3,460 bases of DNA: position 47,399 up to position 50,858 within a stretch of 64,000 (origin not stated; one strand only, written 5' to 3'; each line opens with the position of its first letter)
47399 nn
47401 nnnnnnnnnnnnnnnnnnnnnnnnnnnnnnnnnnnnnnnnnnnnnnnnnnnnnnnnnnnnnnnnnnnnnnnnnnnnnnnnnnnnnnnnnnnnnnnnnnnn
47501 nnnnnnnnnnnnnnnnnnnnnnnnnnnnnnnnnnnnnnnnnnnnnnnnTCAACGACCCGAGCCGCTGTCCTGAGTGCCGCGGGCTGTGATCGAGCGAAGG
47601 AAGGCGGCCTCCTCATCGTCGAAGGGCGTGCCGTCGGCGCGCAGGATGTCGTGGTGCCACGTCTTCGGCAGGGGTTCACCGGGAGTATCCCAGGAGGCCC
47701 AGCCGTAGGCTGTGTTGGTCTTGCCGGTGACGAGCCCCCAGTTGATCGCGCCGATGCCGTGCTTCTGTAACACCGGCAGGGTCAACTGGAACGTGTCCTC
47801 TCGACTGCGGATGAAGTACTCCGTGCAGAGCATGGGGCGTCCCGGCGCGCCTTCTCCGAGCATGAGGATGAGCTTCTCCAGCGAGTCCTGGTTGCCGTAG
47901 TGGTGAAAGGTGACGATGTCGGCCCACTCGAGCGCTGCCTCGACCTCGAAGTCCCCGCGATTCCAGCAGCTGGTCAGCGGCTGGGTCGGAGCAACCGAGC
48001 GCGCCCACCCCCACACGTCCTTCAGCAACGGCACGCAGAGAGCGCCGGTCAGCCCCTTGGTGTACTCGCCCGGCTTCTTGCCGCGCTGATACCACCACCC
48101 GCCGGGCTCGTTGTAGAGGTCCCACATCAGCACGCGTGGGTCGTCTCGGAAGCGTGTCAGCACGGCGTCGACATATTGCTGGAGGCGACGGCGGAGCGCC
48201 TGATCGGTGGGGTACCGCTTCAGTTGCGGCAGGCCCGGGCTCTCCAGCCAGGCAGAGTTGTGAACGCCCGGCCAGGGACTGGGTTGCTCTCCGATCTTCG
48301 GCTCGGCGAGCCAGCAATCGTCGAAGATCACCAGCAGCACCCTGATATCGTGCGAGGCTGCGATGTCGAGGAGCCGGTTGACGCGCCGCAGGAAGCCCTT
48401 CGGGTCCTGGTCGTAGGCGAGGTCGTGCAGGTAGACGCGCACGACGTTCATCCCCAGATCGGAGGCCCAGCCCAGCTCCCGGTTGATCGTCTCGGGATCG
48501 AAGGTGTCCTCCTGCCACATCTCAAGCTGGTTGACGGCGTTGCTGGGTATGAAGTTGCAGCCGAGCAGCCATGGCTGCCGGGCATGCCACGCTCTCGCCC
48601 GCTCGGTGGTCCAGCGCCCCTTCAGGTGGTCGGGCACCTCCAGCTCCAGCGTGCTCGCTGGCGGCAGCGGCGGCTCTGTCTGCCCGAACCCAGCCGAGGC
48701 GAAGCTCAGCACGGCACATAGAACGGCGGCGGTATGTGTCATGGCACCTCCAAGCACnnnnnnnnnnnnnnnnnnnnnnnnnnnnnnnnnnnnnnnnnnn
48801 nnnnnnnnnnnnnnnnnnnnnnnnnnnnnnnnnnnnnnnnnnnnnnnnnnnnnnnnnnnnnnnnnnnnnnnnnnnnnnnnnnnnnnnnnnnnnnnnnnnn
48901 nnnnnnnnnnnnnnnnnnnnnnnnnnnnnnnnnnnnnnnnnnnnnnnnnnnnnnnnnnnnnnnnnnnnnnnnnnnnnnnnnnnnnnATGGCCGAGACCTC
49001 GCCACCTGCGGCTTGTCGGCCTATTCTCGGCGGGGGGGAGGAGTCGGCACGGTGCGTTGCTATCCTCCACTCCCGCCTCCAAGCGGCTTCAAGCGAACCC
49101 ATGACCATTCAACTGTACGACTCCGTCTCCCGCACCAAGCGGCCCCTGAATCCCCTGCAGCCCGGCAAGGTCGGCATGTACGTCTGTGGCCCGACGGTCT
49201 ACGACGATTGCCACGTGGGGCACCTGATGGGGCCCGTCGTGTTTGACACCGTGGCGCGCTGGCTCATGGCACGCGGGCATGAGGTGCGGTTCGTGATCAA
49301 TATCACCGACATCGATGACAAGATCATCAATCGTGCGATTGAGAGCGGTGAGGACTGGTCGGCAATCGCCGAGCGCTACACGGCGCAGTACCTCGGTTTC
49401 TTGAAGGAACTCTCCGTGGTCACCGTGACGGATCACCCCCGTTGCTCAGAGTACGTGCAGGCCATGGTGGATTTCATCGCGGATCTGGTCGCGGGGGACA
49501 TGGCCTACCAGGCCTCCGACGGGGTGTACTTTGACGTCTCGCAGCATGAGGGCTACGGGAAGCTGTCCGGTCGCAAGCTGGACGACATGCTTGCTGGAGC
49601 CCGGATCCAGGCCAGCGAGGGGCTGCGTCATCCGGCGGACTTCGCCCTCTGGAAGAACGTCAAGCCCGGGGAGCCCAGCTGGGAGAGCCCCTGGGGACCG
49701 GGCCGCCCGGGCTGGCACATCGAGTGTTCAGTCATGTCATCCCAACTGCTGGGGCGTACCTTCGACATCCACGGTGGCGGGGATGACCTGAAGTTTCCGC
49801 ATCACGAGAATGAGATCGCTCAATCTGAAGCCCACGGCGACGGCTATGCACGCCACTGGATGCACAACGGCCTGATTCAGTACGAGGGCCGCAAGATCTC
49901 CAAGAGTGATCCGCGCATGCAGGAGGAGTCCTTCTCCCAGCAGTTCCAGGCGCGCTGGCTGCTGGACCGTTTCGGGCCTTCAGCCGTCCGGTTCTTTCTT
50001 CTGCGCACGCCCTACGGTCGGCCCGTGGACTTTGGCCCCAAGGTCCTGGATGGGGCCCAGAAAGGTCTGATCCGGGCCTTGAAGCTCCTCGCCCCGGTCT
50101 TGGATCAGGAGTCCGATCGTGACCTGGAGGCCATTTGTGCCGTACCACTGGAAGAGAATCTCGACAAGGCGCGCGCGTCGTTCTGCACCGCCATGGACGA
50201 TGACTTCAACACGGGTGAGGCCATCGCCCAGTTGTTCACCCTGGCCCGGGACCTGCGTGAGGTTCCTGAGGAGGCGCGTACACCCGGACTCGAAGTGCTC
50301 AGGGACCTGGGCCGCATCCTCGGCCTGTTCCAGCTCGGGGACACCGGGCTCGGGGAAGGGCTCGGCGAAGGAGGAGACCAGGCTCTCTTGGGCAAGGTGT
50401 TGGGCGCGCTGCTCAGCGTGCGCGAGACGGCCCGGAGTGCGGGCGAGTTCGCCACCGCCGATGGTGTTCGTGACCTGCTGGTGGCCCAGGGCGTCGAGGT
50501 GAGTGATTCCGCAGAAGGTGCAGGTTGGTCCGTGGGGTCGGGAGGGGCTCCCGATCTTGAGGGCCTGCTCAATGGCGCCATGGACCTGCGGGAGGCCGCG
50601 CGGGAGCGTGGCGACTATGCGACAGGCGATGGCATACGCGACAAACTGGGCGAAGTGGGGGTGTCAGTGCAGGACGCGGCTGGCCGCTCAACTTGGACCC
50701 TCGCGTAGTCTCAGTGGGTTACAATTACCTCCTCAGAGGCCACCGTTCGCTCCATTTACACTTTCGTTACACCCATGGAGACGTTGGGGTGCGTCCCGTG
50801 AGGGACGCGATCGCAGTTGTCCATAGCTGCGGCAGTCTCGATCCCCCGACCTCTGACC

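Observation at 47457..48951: GH5-like hydrolase gene replaces the interior of a second folE copy, placing it behind a duplicated folE promoter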

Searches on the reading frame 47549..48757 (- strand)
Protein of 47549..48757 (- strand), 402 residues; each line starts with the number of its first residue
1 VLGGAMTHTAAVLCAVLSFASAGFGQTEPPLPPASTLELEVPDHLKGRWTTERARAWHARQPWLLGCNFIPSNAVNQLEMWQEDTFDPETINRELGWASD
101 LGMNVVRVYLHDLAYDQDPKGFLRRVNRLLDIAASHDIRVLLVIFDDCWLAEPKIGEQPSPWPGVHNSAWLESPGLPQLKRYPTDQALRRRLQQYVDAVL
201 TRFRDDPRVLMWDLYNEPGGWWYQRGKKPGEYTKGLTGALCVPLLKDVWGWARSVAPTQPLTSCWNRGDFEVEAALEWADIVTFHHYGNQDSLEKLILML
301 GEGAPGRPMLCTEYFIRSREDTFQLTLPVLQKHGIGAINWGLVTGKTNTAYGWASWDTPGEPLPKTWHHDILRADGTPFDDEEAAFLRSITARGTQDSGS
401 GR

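Call 4: search_protein_families(library=pfam, proteins=[window:47549-48757:-])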
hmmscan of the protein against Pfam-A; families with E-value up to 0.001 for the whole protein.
window:47549-48757:- (402 aa): 1 family
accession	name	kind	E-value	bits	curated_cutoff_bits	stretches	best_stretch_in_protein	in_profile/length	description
PF00150.24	Cellulase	-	5e-06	26.7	23.5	1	98-220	30-132/272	Cellulase (glycosyl hydrolase family 5)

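Call 16: find_homologous_proteins(query=window:47549-48742:-)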
Query window:47549-48742:- (397 aa): 3932 proteins with E <= 0.001 among 8000 candidates; the best 120 are listed.
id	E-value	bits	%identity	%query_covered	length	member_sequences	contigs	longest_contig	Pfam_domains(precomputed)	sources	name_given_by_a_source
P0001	7.7e-281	949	100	100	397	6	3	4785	PF00150.25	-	-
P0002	6.3e-183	627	73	87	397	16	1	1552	-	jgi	jgi:hypothetical protein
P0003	1.8e-180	619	68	97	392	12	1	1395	-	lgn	-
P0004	5.5e-177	607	68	91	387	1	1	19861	PF00150.25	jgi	jgi:hypothetical protein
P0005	7.4e-175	600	70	86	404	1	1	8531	PF00150.25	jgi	-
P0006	6.6e-174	597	70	87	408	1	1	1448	-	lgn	-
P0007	7.5e-174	597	70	88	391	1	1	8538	PF00150.25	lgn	-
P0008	5.0e-171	587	69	87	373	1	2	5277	-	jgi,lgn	-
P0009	1.4e-170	586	67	88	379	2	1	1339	PF00150.25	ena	-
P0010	1.6e-170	586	69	88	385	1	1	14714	PF00150.25,PF02836.24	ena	-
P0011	8.2e-170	583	68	87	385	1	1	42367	PF00150.25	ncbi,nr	ncbi:MAG: cellulase family glycosylhydrolase [Pirellulales bacterium]|nr:cellulase family glycosylhy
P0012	1.3e-169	583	64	95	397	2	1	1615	PF00150.25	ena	-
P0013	2.7e-169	582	66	90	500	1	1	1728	PF02836.24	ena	-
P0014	2.8e-169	582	67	89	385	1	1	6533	PF00150.25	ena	-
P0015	1.2e-168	579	65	89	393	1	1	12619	-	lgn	-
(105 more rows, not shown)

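Call 17: search_solved_structures(query=window:47549-48742:-, max_evalue=0.01, show_alignments=1)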
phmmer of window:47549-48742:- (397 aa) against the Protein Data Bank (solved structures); distinct sequences matched with E-value up to 0.01: 0.

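Call 18: search_protein_families(library=ncbifam, proteins=[window:47549-48742:-], max_evalue=1)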
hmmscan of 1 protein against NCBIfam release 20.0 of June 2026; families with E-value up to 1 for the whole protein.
window:47549-48742:- (397 aa): 0 families

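Call 19: find_encoding_contigs(protein=P0001, flank=5000, max_places=10)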
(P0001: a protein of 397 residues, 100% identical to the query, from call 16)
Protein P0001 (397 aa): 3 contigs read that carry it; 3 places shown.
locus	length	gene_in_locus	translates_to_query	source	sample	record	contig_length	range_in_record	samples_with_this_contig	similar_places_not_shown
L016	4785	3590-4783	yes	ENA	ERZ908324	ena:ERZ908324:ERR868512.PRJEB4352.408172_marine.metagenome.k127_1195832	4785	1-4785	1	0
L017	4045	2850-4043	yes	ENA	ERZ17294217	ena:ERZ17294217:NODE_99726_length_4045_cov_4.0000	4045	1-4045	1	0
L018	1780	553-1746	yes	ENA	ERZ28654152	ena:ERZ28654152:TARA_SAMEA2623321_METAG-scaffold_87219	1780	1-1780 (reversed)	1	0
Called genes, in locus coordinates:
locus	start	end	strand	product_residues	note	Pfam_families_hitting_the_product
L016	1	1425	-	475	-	?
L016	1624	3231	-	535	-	PF01406:tRNA-synt_1e, PF09334:tRNA-synt_1g (faint), PF09190:DALR_2, PF23493:CysS_C (faint)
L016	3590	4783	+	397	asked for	PF00150:Cellulase (weak)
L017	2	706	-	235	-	?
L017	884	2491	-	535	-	PF01406:tRNA-synt_1e, PF09334:tRNA-synt_1g (faint), PF09190:DALR_2, PF23493:CysS_C (faint)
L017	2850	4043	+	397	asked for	PF00150:Cellulase (weak)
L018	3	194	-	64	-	?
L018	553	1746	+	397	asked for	PF00150:Cellulase (weak)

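Call 20: list_cluster_members(proteins=[P0001])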
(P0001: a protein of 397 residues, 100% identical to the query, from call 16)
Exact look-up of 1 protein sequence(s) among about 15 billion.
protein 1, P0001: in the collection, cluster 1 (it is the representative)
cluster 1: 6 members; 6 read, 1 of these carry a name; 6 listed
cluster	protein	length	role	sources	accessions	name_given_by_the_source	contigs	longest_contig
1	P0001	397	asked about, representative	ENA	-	-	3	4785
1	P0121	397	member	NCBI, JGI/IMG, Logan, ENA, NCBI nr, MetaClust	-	-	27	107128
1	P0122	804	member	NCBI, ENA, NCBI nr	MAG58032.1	MAG: hypothetical protein CMJ83_17235 [Planctomycetes bacterium] | hypothetical protein [Planctomycetota bacterium]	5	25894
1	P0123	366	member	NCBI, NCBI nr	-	-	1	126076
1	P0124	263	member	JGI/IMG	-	-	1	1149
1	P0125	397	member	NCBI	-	-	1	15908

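Call 22: find_encoding_contigs(protein=P0121, flank=5000, max_places=10)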
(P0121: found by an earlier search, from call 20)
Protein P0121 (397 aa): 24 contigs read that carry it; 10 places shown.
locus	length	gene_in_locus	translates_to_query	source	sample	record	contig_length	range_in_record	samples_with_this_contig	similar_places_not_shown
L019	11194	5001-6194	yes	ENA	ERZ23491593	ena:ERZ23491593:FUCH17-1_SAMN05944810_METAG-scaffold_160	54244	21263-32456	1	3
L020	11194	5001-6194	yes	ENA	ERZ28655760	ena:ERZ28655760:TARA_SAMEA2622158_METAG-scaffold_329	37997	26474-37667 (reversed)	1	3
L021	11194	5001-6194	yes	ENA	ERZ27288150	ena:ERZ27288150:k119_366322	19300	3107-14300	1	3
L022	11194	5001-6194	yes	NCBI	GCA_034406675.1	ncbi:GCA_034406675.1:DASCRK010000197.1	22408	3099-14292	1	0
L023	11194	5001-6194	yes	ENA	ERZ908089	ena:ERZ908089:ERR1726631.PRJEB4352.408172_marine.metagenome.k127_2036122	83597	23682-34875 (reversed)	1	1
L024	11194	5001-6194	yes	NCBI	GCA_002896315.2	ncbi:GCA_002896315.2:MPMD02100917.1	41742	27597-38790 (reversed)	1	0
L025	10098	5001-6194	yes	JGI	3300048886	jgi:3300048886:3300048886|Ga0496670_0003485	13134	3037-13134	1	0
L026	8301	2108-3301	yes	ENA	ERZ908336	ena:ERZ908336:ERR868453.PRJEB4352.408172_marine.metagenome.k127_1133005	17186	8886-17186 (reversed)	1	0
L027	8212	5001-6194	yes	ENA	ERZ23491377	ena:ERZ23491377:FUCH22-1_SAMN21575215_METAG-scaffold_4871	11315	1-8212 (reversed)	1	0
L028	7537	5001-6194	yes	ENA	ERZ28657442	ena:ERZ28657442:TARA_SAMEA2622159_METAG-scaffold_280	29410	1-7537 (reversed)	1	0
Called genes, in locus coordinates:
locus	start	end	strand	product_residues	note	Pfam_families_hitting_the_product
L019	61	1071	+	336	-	PF11199:DUF2891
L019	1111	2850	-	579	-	PF01421:Reprolysin (weak), PF13583:Reprolysin_4, PF13688:Reprolysin_5, PF13574:Reprolysin_2, PF13582:Reprolysin_3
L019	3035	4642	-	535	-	PF01406:tRNA-synt_1e, PF09334:tRNA-synt_1g (faint), PF09190:DALR_2, PF23493:CysS_C (faint)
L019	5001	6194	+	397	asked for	PF00150:Cellulase (weak)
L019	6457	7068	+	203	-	PF01227:GTP_cyclohydroI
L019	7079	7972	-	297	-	PF12146:Hydrolase_4, PF00561:Abhydrolase_1, PF12697:Abhydrolase_6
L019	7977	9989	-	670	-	PF13646:HEAT_2 (faint), PF00092:VWA (faint), PF13519:VWA_2 (faint), PF13768:VWA_3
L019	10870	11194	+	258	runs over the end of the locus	-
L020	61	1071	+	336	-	PF11199:DUF2891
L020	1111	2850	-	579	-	PF01421:Reprolysin (weak), PF13583:Reprolysin_4, PF13688:Reprolysin_5, PF13574:Reprolysin_2, PF13582:Reprolysin_3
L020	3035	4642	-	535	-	PF01406:tRNA-synt_1e, PF09334:tRNA-synt_1g (faint), PF09190:DALR_2, PF23493:CysS_C (faint)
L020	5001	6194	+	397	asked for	PF00150:Cellulase (weak)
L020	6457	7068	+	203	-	PF01227:GTP_cyclohydroI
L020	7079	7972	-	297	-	PF12146:Hydrolase_4, PF00561:Abhydrolase_1, PF12697:Abhydrolase_6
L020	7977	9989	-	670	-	PF13646:HEAT_2 (faint), PF00092:VWA (faint), PF13519:VWA_2 (faint), PF13768:VWA_3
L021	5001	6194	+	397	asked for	PF00150:Cellulase (weak)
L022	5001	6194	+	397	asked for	PF00150:Cellulase (weak)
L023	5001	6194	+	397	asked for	PF00150:Cellulase (weak)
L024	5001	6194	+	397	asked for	PF00150:Cellulase (weak)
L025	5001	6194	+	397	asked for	PF00150:Cellulase (weak)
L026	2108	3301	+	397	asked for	PF00150:Cellulase (weak)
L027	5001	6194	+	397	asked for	PF00150:Cellulase (weak)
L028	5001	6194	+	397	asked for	PF00150:Cellulase (weak)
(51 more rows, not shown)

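Call 23: find_encoding_contigs(protein=P0122, flank=6000, max_places=6)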
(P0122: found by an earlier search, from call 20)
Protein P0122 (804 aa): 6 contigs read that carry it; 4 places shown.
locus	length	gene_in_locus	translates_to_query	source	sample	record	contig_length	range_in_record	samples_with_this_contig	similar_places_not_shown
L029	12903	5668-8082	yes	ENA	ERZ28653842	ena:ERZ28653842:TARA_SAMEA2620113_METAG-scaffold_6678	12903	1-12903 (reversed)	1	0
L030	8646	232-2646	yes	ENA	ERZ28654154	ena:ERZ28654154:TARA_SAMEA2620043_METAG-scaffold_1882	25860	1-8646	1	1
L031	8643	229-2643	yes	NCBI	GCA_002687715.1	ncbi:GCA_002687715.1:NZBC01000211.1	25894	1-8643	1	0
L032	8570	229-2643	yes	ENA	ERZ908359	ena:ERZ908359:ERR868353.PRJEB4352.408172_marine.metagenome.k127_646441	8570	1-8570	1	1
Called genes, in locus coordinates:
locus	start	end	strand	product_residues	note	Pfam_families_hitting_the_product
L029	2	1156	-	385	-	?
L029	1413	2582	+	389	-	PF00919:UPF0004, PF04055:Radical_SAM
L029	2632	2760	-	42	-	-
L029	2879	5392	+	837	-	PF14498:Glyco_hyd_65N_2, PF22124:Glyco_hydro_95_cat, PF21307:Glyco_hydro_95_C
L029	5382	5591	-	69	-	-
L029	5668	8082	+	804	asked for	PF15892:BNR_4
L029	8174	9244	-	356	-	PF03629:SASA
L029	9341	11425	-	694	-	-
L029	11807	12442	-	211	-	PF11376:DUF3179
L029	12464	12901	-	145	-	?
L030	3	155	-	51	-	?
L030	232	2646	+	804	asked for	PF15892:BNR_4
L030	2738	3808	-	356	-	PF03629:SASA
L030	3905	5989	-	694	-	-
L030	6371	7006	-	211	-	PF11376:DUF3179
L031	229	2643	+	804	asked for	PF15892:BNR_4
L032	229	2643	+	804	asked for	PF15892:BNR_4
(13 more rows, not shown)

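Call 40: find_related_loci(query=window:47549-48742:-, collection=genome_contigs, flank=4000)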
Query window:47549-48742:- (397 aa) in genome_contigs; peptide patterns used: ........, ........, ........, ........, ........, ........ (x = any residue, [..] = any of these).
597 stretches matched a pattern (row limit reached: there are more); 580 encode a relative of the query (tblastn E <= 1e-3); the best 80 are kept; 80 distinct loci.
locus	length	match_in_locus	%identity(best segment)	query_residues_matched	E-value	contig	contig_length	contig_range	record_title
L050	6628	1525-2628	85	29-388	0e+0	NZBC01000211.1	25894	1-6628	MAG: Planctomycetota bacterium isolate ARS1434 MHASMcontig_438794, whole genome shotgun sequence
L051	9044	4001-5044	70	42-389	1e-172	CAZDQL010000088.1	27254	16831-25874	MAG TPA_asm: uncultured Planctomycetaceae bacterium isolate binchicken_co65_43 genome assembly, contig: NODE_7181_length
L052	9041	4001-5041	68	41-387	9e-168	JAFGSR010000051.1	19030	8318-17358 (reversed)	MAG: Sedimentisphaerales bacterium isolate Zod_Metabat.916 k87_3038728, whole genome shotgun sequence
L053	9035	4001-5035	68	42-386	1e-167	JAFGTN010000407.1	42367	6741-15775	MAG: Pirellulales bacterium isolate Zod_Metabat.975 k87_6712133, whole genome shotgun sequence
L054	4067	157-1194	69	43-388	8e-173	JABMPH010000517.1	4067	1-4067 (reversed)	MAG: Bacteroidetes bacterium isolate bin.586 k141_7273114, whole genome shotgun sequence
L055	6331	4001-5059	69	37-389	4e-167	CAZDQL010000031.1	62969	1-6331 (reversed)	MAG TPA_asm: uncultured Planctomycetaceae bacterium isolate binchicken_co65_43 genome assembly, contig: NODE_1728_length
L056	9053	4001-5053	64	36-386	2e-162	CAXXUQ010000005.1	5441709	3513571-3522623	MAG: Prolixibacteraceae bacterium isolate 1ed242f1-85e3-4976-bbe6-76cf3140e050 genome assembly, contig: contig_5, whole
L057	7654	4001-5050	62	43-390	6e-154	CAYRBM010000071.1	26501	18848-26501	MAG TPA_asm: uncultured Odoribacter sp. isolate SRP220891_co1_185 genome assembly, contig: NODE_3498_length_26501_cov_9.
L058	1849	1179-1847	89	23-242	2e-141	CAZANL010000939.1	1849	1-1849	MAG TPA_asm: uncultured Planctomycetota bacterium isolate SRP308112_co1_43 genome assembly, contig: NODE_141630_length_1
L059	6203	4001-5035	50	41-385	7e-122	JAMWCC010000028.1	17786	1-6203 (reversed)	MAG: Candidatus Omnitrophota bacterium isolate DRTY-6.bins.107.201705 NODE_6606_length_17786_cov_1.16285, whole genome s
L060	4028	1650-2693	49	41-388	9e-119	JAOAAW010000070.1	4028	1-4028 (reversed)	MAG: bacterium isolate SKW160 k141_509595, whole genome shotgun sequence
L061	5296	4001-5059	66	38-388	1e-165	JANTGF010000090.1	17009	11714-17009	MAG: Bacteroidales bacterium isolate bin1005 c_000000003215, whole genome shotgun sequence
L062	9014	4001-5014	48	35-387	4e-108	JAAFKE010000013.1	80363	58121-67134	MAG: Cytophagales bacterium isolate bin45.metabat.b28b32b33.011 WN_Cytophagales_11_scaffold_13, whole genome shotgun seq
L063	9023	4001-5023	47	26-388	3e-107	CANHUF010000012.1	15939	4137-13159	MAG: Sphingobacteriales bacterium isolate RE-26jul17-212 genome assembly, contig: RE-26jul17-C5404, whole genome shotgun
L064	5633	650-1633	48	41-388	3e-107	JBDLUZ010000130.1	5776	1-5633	MAG: Bacteroidota bacterium isolate littlewindriver_2019_sw_WHONDRS-S19S_0009_F_bin.30 scaffold_2513, whole genome shotg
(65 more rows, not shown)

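Call 50: search_solved_structures(query=A4, max_evalue=1)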
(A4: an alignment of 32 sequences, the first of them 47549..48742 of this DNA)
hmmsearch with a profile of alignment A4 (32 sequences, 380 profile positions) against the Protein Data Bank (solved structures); distinct sequences matched with E-value up to 1: 27.
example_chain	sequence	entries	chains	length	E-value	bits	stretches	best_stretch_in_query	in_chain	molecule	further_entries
4awe_A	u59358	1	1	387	0.00031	22.8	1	164-269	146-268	ENDO-BETA-D-1,4-MANNANASE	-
6t5o_AAA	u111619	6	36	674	0.0023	20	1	163-210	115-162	Glyco_hydro_42M domain-containing protein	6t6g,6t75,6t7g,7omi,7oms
1qno_A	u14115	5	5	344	0.0032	19.5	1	163-203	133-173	ENDO-1,4-B-D-MANNANASE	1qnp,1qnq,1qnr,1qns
3wh9_A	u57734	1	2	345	0.0049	18.9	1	162-202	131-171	Endo-beta-1,4-mannanase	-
31ao_A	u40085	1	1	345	0.005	18.9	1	162-202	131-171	Probable mannan endo-1,4-beta-mannosidase A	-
3wfl_A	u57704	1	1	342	0.011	17.7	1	163-202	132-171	beta-mannanase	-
3ziz_A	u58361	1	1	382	0.017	17.1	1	164-203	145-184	GH5 ENDO-BETA-1,4-MANNANASE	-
6ld0_A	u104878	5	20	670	0.054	15.5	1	169-299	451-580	LacZ1 Beta-galactosidase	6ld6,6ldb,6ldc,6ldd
2f8q_A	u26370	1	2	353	0.076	15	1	161-202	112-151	alkaline thermostable endoxylanase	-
2fgl_A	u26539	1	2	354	0.076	15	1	161-202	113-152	alkaline thermostable endoxylanase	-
5eb8_A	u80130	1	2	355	0.076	15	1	161-202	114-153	Beta-xylanase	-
5eff_A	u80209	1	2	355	0.076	15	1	161-202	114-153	Beta-xylanase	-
4qcf_A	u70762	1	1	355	0.076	15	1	161-202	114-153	Alkaline thermostable endoxylanase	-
4qce_A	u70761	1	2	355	0.076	15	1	161-202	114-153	Alkaline thermostable endoxylanase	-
4qdm_A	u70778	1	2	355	0.076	15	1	161-202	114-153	Alkaline thermostable endoxylanase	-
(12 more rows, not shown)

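Call 59: predict_structure(alignment_id=A4)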
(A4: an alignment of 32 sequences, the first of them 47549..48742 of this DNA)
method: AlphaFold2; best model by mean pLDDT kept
length: 397 residues; sequences in the alignment: 32
mean_pLDDT: 89.2   pTM: 0.87
mean pLDDT of the five models: 89.2, 88.4, 88.0, 87.4, 87.4
residues with pLDDT >= 90: 276; 70-90: 75; 50-70: 32; < 50: 14
segments of 3 or more residues with pLDDT < 50: 1-3, 17-21, 395-397
pLDDT, mean of each block of 10 residues (from residue 1): 48 50 59 77 96 97 95 94 98 98 97 98 99 98 86 85 82 96 98 99 98 91 91 95 98 97 90 97 94 97 95 87 97 93 85 77 86 94 90 56
secondary structure, 60 per line:
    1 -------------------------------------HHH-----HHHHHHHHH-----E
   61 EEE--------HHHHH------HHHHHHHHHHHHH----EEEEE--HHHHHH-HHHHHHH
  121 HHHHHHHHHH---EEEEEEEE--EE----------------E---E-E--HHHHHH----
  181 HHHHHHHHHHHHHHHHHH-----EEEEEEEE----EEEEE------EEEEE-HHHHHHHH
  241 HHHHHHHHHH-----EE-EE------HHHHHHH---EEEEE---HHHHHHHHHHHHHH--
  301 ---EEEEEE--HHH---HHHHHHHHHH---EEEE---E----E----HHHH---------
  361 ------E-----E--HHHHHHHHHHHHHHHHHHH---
elements in order: H46-54 E60-63 H72-76 H83-95 E100-104 H107-112 H114-130 E134-141 H171-176 H181-198 E204-211 E216-220 E227-231 H233-250 H267-273 E277-281 H285-298 E304-309 H318-327 E331-334 H348-351 H376-394

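Call 62: fold_search(model_id=the predicted structure, library=pdb)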
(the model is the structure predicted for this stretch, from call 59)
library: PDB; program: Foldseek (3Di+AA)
matches with E <= 10: 1810; with E <= 0.001: 444
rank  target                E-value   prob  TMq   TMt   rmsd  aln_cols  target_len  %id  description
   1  9y4v_B                5.9e-11  1.00  0.57  0.55   5.5       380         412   15  Crystal structure of a GH5_18 from Microbacterium oxydans DSM 20578 (released 2025-12-17)
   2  6mp7_A                5.9e-11  1.00  0.51  0.48   7.9       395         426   13  Crystal structure of the E257A mutant of BlMan5B in complex with GlcNAc (soaking) (released 2019-01-30)
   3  9y4v_A                7.9e-11  1.00  0.56  0.54   5.1       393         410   14  Crystal structure of a GH5_18 from Microbacterium oxydans DSM 20578 (released 2025-12-17)
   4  6mp7_B                1.5e-10  1.00  0.52  0.49   7.4       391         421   13  Crystal structure of the E257A mutant of BlMan5B in complex with GlcNAc (soaking) (released 2019-01-30)
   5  6mpa_A                2.1e-10  1.00  0.52  0.49   7.4       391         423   13  Crystal structure of BlMan5B in complex with GlcNAc (soaking) (released 2019-01-30)
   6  1qnp                  2.7e-10  1.00  0.47  0.53   8.2       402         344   13  The 3-D structure of a Trichoderma reesei b-mannanase from glycoside hydrolase family 5 (released 2000-10-19)
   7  6moy_B                3.0e-10  1.00  0.51  0.48   7.9       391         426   14  Crystal structure of the E257A mutant of BlMan5B in complex with GlcNAc (co-crystallization) (released 2019-01-30)
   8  3pz9                  6.7e-10  1.00  0.51  0.56   7.0       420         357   14  Native structure of endo-1,4-beta-D-mannanase from Thermotoga petrophila RKU-1 (released 2011-12-28)
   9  7lr8_A                7.1e-10  1.00  0.56  0.54   6.3       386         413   13  Crystal structure of GH5_18-E153A from Streptomyces cattleya in complex with Manb1-4GlcNAc (released 2021-04-07)
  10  6mpc_A                8.5e-10  1.00  0.52  0.50   7.4       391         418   14  Crystal structure of E257A mutant of BlMan5B (released 2019-01-30)
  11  7lr7                  9.0e-10  1.00  0.55  0.53   7.2       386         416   13  Crystal structure of GH5_18 from Streptomyces cattleya in complex with GlcNAc (released 2021-04-07)
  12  7lr8_B                1.1e-09  1.00  0.54  0.52   7.0       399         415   14  Crystal structure of GH5_18-E153A from Streptomyces cattleya in complex with Manb1-4GlcNAc (released 2021-04-07)
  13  6gvb_B                1.1e-09  1.00  0.57  0.57   5.8       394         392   14  Crystal structure of Cutibacterium acnes exo-beta-1,4-mannosidase (released 2019-07-03)
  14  6moy_A                1.1e-09  1.00  0.52  0.49   7.5       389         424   15  Crystal structure of the E257A mutant of BlMan5B in complex with GlcNAc (co-crystallization) (released 2019-01-30)
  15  6mp2_A                1.1e-09  1.00  0.52  0.50   7.5       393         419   14  Crystal structure of BlMan5B solved by SIRAS (released 2019-01-30)
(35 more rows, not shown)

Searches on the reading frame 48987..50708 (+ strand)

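Call 4: search_protein_families(library=pfam, proteins=[window:48987-50708:+])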
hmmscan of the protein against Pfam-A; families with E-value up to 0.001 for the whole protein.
window:48987-50708:+ (573 aa): 4 families
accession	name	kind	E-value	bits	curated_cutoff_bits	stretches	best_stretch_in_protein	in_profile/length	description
PF01406.26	tRNA-synt_1e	-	5.2e-105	351.6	27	1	55-357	3-299/301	tRNA synthetases class I (C) catalytic domain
PF09190.17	DALR_2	-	3.8e-11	43.8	22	1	399-449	2-57/57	DALR domain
PF23493.1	CysS_C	-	2.5e-07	31.2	23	1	522-570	2-50/51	Cysteinyl-tRNA ligase anticodon binding domain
PF09334.17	tRNA-synt_1g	-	2.7e-05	23.6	20.1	1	73-185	12-125/391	tRNA synthetases class I (M)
